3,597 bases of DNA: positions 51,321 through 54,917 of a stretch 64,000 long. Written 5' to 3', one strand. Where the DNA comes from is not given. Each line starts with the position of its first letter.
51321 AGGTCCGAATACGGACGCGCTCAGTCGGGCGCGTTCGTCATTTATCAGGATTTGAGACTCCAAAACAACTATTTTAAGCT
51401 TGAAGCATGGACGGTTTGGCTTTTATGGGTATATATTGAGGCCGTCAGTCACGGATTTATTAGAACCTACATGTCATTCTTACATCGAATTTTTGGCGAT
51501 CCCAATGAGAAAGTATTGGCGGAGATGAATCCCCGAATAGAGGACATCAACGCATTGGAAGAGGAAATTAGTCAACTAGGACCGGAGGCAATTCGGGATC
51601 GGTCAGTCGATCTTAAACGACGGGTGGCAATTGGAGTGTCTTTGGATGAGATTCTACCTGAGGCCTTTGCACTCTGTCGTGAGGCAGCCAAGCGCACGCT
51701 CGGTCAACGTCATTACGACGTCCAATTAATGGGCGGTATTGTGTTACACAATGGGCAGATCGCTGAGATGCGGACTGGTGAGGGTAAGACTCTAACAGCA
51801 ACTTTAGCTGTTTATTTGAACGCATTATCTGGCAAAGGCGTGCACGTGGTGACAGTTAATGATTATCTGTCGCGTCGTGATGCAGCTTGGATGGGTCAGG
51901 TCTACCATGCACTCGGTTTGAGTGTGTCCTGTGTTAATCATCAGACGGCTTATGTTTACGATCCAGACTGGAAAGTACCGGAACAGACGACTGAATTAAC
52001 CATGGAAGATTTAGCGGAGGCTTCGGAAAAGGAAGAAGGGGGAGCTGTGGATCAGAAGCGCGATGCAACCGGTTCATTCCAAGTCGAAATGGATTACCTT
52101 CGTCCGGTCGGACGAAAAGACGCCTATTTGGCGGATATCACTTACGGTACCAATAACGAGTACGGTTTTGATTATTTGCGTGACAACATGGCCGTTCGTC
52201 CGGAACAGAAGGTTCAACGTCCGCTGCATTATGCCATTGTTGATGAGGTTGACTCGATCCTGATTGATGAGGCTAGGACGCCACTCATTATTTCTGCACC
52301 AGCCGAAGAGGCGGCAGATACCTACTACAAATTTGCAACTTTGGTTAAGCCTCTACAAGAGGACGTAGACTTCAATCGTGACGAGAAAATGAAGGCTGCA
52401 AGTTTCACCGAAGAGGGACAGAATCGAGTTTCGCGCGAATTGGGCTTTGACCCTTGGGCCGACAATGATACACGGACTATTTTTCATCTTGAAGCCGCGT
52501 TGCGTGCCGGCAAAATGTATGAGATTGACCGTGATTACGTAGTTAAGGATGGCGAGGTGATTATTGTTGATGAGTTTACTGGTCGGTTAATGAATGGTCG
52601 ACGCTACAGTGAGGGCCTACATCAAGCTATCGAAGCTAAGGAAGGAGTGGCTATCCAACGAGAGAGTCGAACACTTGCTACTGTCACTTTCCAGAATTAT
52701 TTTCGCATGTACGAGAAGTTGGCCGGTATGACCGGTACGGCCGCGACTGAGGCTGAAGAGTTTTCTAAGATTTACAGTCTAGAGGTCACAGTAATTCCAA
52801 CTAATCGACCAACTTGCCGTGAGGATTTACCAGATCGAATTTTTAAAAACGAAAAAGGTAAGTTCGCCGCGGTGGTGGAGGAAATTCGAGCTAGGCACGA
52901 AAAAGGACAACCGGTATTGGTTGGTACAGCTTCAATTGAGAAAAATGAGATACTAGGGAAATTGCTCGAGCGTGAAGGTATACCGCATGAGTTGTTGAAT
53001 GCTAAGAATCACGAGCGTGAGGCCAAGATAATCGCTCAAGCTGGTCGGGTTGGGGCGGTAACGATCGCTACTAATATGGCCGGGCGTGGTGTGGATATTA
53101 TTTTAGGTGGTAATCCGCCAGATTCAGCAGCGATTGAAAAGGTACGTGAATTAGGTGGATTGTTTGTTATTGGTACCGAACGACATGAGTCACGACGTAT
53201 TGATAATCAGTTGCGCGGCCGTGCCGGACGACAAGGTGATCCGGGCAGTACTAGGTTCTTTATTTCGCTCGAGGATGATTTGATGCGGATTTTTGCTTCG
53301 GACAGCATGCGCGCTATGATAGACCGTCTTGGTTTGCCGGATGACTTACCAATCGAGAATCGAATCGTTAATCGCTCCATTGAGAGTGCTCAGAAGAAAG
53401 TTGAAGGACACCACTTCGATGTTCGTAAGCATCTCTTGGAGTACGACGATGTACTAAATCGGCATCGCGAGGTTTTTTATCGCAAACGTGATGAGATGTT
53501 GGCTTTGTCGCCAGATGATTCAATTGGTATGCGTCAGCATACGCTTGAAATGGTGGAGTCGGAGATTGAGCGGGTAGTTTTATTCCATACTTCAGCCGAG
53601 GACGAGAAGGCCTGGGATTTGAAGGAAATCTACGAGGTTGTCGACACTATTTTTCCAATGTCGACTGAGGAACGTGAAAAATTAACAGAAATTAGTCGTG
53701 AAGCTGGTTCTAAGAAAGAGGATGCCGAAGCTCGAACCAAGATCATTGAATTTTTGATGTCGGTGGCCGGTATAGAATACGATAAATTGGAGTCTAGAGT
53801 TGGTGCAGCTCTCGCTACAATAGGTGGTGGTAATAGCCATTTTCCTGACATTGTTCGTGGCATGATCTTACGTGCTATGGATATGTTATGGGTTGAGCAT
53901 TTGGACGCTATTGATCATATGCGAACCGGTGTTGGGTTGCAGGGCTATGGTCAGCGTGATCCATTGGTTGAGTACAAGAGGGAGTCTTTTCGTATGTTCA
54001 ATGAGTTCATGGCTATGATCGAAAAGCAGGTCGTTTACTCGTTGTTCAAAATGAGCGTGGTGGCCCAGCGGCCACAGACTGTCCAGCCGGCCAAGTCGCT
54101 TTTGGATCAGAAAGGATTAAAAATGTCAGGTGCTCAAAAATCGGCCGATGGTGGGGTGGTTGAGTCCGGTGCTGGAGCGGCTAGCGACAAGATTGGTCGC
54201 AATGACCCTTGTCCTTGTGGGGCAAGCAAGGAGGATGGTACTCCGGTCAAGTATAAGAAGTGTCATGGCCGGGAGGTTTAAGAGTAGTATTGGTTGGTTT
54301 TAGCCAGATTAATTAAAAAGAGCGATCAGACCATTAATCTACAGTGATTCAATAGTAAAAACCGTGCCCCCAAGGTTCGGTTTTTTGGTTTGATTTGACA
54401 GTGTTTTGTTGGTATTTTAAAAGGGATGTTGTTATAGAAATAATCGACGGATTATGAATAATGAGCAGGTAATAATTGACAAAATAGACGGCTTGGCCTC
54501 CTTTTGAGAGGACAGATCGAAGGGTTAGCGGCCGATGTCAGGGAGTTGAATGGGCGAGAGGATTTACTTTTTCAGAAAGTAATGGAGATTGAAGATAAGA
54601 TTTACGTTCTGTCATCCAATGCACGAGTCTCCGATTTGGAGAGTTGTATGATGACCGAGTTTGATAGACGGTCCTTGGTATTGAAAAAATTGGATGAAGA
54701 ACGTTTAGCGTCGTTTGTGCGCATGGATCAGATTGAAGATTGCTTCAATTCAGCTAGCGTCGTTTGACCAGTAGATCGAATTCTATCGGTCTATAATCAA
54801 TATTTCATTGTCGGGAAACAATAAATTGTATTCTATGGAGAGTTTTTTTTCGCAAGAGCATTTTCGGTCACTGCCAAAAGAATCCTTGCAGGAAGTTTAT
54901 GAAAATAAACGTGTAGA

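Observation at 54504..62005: A 7.5-kb block of unknown genes between secA and secD ending in a nucleotide-processing operon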

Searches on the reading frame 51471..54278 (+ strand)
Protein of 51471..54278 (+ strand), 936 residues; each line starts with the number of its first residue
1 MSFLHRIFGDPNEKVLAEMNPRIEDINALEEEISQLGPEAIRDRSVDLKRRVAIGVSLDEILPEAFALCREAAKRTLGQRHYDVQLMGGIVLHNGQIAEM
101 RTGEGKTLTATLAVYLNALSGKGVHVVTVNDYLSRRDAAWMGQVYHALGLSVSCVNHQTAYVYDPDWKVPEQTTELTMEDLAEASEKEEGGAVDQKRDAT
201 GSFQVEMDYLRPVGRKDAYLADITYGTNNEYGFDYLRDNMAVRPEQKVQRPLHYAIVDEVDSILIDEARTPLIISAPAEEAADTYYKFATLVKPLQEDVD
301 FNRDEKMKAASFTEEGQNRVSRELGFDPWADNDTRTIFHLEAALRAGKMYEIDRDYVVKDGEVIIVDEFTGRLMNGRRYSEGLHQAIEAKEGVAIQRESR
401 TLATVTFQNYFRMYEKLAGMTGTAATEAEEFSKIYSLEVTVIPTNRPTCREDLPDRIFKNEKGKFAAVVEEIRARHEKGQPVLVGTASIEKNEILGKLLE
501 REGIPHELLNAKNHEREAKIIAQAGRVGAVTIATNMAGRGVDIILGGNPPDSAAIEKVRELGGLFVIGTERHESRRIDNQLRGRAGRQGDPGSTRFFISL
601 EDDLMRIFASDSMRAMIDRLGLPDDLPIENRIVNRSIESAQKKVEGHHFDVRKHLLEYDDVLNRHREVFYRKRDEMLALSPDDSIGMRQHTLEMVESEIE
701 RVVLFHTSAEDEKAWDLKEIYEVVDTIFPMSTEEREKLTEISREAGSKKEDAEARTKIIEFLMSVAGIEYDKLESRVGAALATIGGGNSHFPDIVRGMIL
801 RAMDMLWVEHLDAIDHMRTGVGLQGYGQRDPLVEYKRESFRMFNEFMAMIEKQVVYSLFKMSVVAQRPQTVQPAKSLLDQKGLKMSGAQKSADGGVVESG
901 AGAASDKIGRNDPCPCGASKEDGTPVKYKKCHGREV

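Call 20: find_related_loci(query=window:51471-54278:+, collection=genome_contigs, flank=10000)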
Query window:51471-54278:+ (936 aa) in genome_contigs; peptide patterns used: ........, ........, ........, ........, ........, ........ (x = any residue, [..] = any of these).
600 stretches matched a pattern (row limit reached: there are more); 600 encode a relative of the query (tblastn E <= 1e-3); the best 80 are kept; 80 distinct loci.
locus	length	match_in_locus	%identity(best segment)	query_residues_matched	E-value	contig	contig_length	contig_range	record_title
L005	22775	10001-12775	66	1-933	0e+0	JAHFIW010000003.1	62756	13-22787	MAG: bacterium isolate nzgw371 NODE_528_length_62757_cov_3.918018, whole genome shotgun sequence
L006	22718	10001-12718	58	1-934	0e+0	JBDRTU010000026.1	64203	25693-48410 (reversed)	MAG: Patescibacteria group bacterium isolate MEGAHIT-group-3.98 k141_31364, whole genome shotgun sequence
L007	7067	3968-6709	56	1-933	0e+0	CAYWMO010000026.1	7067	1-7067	MAG TPA_asm: uncultured Gammaproteobacteria bacterium isolate SRP220891_co4_455 genome assembly, contig: NODE_19233_leng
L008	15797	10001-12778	54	1-934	0e+0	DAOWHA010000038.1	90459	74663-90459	MAG TPA_asm: bacterium isolate CSMAG_2005 CSMAG_2005_k141_148215_length_90459_cov_10.2795, whole genome shotgun sequence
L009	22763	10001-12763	57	1-934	0e+0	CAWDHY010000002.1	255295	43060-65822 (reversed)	MAG: Candidatus Magasanikbacteria bacterium isolate MFD04716.bin.1.125 genome assembly, contig: contig_21410, whole geno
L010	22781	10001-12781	55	1-933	0e+0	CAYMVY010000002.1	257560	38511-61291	MAG TPA_asm: uncultured Gammaproteobacteria bacterium isolate SRP170004_co1_30 genome assembly, contig: NODE_44_length_2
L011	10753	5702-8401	55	1-933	0e+0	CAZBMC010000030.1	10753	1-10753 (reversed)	MAG TPA_asm: uncultured Gammaproteobacteria bacterium isolate SRP329715_co1_47 genome assembly, contig: NODE_9417_length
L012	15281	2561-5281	53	1-934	0e+0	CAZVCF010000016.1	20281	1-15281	MAG TPA_asm: uncultured Gammaproteobacteria bacterium isolate binchicken_co38_723 genome assembly, contig: NODE_5547_len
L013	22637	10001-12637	55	1-918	0e+0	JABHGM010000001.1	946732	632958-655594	MAG: bacterium isolate SI037_bin203 k141_1573769, whole genome shotgun sequence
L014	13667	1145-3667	54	1-919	0e+0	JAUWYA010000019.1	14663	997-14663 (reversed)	MAG: Candidatus Nealsonbacteria bacterium isolate CSMAG_2698 CSMAG_2698_k141_1192782_length_14663_cov_8.6284, whole geno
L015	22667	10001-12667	53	1-932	0e+0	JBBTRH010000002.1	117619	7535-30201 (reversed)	MAG: Patescibacteria group bacterium isolate H32-bin145_1 H32_bin145_1_000000000002, whole genome shotgun sequence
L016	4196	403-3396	50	1-933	0e+0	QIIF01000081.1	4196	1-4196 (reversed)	MAG: Candidatus Falkowbacteria bacterium isolate SZUA-104 Ga0063293_10035544, whole genome shotgun sequence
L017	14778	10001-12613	54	4-934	0e+0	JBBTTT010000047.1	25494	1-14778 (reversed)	MAG: Patescibacteria group bacterium isolate H51-bin197_1 H51_bin197_1_000000000047, whole genome shotgun sequence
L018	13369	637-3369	53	2-933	0e+0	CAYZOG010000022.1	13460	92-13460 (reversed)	MAG TPA_asm: uncultured Gammaproteobacteria bacterium isolate SRP167671_co2_270 genome assembly, contig: NODE_5956_lengt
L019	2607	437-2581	64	1-729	0e+0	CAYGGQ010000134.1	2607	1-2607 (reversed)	MAG TPA_asm: uncultured Gammaproteobacteria bacterium isolate ERP113451_co3_125 genome assembly, contig: NODE_52807_leng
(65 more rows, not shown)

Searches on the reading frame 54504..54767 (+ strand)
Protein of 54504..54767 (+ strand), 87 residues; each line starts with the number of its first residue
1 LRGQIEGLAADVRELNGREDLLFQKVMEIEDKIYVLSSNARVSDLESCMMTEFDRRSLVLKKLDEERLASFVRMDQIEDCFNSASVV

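Call 5: search_protein_families(library=pfam, proteins=[window:54504-54767:+], max_evalue=0.1)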
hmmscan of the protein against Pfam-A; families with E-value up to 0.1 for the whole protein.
window:54504-54767:+ (87 aa): 0 families

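Call 6: search_protein_families(library=padloc, proteins=[window:54504-54767:+], max_evalue=0.1)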
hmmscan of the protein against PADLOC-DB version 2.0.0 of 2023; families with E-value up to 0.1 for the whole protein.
window:54504-54767:+ (87 aa): 1 family
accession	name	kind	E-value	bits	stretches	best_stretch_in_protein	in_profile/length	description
PDLC04457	PDC-M15A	-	0.0078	13.9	1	4-78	14-85/256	-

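Call 11: search_protein_families(library=ncbifam, proteins=[window:54504-54767:+], max_evalue=0.1)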
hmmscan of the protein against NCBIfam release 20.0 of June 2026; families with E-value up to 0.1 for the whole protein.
window:54504-54767:+ (87 aa): 0 families
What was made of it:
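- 54455..54767 (+): Remnant of a coiled-coil gene. The original start and 17 codons lie at 54455-54508. The rest (the '87-aa ORF', 54504-54767) is in another frame after a 175-nt deletion. No family hit (calls 5, 6, 11).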

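Call 44: search_protein_families(library=phrogs, proteins=[window:54504-54767:+], max_evalue=0.1)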
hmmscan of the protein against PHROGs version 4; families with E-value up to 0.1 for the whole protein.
window:54504-54767:+ (87 aa): 1 family
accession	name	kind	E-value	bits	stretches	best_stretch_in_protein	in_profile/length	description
phrog_29598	-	unknown function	0.088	13.9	0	18-50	5-37/62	-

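Call 77: search_protein_families(library=pfam, proteins=[L098:9051-9470:+, L098:9470-9907:+, L098:8531-9016:+, L098:6710-7099:-], max_evalue=1)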
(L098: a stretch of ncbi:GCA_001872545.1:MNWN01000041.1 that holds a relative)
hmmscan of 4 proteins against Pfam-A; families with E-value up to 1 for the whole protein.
L098:9051-9470:+ (140 aa): 1 family
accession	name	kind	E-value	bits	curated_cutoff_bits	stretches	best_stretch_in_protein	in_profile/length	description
PF03819.22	MazG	-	0.055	14.2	22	1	19-49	8-38/74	MazG nucleotide pyrophosphohydrolase domain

L098:9470-9907:+ (146 aa): 0 families

L098:8531-9016:+ (162 aa): 11 families
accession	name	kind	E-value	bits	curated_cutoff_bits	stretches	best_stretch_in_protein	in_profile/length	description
PF01442.23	Apolipoprotein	-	6e-05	23.3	90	1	11-103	68-158/190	Apolipoprotein A1/A4/E domain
PF04513.17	Baculo_PEP_C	-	0.00023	21.6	38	1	10-93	24-107/140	Baculovirus polyhedron envelope protein, PEP, C terminus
PF09763.15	Sec3_CC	-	0.018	15.3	27.1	1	12-77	2-66/133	Exocyst complex component Sec3, coiled-coil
PF07889.17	DUF1664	-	0.019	15.4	34.6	1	21-77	56-111/124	Protein of unknown function (DUF1664)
PF07195.17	FliD_C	-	0.03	14.2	25.4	1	6-88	146-225/236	Flagellar hook-associated protein 2 C-terminus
PF01763.21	Herpes_UL6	-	0.056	12.4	27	1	72-145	365-439/562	Herpesvirus UL6 like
PF04102.17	SlyX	-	0.073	14.2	30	0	68-94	21-47/67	SlyX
PF16331.10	TolA_bind_tri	-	0.089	13.3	30.1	1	74-99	35-60/76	TolA binding protein trimerisation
PF25443.1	ANG-1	-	0.09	13.4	28.5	1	52-111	20-79/105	ANG-1-like domain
PF01601.21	CoV_S2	-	0.15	11.1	40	1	39-87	249-296/521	Coronavirus spike glycoprotein S2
PF11083.13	Relaxase_C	-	0.17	12.6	30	0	68-93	23-48/125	C-terminal helical hairpin domain from relaxase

L098:6710-7099:- (130 aa): 1 family
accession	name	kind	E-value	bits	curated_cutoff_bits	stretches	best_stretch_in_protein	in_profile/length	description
PF00383.29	dCMP_cyt_deam_1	-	3.3e-07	30.6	25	1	7-109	1-98/102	Cytidine and deoxycytidylate deaminase zinc-binding region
